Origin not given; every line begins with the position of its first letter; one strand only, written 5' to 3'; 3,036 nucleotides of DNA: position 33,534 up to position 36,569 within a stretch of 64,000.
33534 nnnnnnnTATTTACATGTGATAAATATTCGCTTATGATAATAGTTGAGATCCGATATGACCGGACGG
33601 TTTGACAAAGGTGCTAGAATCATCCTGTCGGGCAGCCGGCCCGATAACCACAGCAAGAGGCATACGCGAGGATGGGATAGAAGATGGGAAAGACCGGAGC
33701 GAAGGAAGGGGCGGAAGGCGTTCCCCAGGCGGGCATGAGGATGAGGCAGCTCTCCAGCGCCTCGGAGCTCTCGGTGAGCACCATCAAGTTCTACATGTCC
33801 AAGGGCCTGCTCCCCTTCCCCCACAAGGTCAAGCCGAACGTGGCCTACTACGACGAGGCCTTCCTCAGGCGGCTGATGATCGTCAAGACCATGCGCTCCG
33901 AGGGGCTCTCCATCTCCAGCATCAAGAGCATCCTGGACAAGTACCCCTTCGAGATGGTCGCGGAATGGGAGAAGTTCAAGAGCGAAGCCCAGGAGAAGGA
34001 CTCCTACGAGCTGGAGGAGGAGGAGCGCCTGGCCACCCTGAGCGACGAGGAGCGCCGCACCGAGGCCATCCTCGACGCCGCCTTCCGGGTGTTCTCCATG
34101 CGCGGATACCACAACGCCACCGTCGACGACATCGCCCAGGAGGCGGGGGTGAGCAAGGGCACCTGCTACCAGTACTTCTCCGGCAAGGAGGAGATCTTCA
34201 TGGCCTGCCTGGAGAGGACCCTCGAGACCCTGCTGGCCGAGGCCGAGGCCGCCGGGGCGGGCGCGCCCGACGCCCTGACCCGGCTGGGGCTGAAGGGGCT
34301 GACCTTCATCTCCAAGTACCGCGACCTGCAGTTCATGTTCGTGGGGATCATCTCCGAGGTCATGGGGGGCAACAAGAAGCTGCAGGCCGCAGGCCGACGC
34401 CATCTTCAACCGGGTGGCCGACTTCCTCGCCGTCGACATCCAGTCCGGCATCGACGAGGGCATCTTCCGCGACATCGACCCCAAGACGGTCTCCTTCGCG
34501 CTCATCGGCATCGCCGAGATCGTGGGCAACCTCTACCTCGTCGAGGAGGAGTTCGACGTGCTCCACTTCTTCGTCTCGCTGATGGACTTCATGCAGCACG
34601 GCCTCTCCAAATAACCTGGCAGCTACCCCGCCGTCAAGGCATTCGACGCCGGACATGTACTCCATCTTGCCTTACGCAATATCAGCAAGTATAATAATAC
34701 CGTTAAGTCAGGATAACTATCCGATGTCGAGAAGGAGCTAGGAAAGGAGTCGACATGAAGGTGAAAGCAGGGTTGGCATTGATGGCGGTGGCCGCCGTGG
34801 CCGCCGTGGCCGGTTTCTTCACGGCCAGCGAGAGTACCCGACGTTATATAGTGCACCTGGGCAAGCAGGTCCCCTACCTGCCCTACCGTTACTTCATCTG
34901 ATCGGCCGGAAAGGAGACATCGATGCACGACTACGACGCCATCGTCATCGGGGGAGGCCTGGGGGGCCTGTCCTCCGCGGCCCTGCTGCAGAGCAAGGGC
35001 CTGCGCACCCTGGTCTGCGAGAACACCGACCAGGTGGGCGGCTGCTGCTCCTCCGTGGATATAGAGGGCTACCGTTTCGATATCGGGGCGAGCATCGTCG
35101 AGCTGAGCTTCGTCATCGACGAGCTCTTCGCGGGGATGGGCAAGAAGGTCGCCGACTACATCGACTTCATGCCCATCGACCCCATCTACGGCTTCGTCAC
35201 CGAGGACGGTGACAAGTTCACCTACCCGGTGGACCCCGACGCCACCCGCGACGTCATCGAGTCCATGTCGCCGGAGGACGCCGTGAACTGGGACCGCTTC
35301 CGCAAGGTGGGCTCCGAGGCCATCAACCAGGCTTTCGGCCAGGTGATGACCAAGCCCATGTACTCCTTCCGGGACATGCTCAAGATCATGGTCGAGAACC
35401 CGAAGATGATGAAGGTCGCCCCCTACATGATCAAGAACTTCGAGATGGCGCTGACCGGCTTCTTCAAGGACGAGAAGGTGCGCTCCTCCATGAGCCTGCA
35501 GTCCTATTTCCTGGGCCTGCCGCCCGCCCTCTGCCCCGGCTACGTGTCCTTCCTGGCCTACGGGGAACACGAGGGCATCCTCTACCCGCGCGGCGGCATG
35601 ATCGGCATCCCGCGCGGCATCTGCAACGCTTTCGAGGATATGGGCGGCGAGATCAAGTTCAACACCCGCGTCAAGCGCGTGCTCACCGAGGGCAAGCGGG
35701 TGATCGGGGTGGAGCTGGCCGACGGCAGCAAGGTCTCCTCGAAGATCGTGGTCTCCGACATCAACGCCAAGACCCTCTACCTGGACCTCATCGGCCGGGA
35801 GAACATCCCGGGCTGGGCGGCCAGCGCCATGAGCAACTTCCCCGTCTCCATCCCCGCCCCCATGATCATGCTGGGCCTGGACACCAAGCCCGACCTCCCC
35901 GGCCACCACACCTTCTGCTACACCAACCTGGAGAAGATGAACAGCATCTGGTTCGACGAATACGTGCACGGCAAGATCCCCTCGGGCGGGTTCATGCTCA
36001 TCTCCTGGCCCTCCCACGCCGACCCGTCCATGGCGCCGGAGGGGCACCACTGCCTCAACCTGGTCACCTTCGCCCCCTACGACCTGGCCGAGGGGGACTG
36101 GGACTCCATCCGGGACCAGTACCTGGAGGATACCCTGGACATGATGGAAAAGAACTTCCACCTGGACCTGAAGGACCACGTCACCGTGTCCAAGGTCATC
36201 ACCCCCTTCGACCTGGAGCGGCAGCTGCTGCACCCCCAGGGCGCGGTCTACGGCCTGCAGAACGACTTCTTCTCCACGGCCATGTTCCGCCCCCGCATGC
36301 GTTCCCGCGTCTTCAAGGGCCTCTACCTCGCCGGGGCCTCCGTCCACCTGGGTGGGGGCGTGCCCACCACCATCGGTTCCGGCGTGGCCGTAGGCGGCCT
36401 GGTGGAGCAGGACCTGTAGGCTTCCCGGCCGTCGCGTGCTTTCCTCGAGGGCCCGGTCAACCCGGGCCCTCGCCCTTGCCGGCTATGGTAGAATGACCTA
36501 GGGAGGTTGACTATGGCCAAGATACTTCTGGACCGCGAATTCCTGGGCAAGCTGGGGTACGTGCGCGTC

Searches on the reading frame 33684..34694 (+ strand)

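Call 81: search_protein_families(library=pfam, proteins=[window:33684-34694:+], max_evalue=0.00001)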
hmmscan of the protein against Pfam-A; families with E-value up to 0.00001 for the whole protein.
window:33684-34694:+ (336 aa): 2 families
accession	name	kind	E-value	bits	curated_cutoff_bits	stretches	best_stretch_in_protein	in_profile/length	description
PF00440.29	TetR_N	-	8.8e-19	67.5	24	1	129-174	1-46/47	Bacterial regulatory proteins, tetR family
PF13411.12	MerR_1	-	2.1e-15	57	21.6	1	18-85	1-67/69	MerR HTH family regulatory protein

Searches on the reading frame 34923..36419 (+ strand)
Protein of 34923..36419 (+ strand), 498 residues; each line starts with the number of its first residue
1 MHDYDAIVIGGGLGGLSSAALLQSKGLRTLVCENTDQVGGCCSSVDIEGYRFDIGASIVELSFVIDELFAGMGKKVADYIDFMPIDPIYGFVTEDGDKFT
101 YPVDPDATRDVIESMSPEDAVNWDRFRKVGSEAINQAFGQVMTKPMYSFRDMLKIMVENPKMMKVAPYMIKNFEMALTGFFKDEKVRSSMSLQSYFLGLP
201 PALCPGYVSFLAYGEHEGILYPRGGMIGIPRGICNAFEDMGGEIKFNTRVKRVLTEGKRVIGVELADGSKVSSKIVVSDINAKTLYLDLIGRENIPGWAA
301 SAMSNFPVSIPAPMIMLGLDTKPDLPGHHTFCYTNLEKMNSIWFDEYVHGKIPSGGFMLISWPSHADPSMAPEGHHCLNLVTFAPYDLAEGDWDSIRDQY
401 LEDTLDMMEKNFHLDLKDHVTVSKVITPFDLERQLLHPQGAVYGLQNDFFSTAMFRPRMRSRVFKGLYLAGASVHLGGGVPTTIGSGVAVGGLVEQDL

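Call 69: search_protein_families(library=pfam, proteins=[window:34923-36419:+], max_evalue=0.00001)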
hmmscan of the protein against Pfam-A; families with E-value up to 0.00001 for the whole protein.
window:34923-36419:+ (498 aa): 5 families
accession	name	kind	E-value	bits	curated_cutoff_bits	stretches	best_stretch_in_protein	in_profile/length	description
PF01593.30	Amino_oxidase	-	1.3e-25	91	19.8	1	13-488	1-436/443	Flavin containing amine oxidoreductase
PF13450.12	NAD_binding_8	-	1.8e-13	51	21.9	1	8-60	1-53/68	NAD(P)-binding Rossmann-like domain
PF01266.30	DAO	-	1.8e-09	38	27.9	0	5-43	1-39/353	FAD dependent oxidoreductase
PF00890.30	FAD_binding_2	-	1.4e-07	31.6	20.4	0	5-41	1-37/414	FAD binding domain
PF12831.13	FAD_oxidored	-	5.9e-07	29.6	27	0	5-121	1-103/416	FAD dependent oxidoreductase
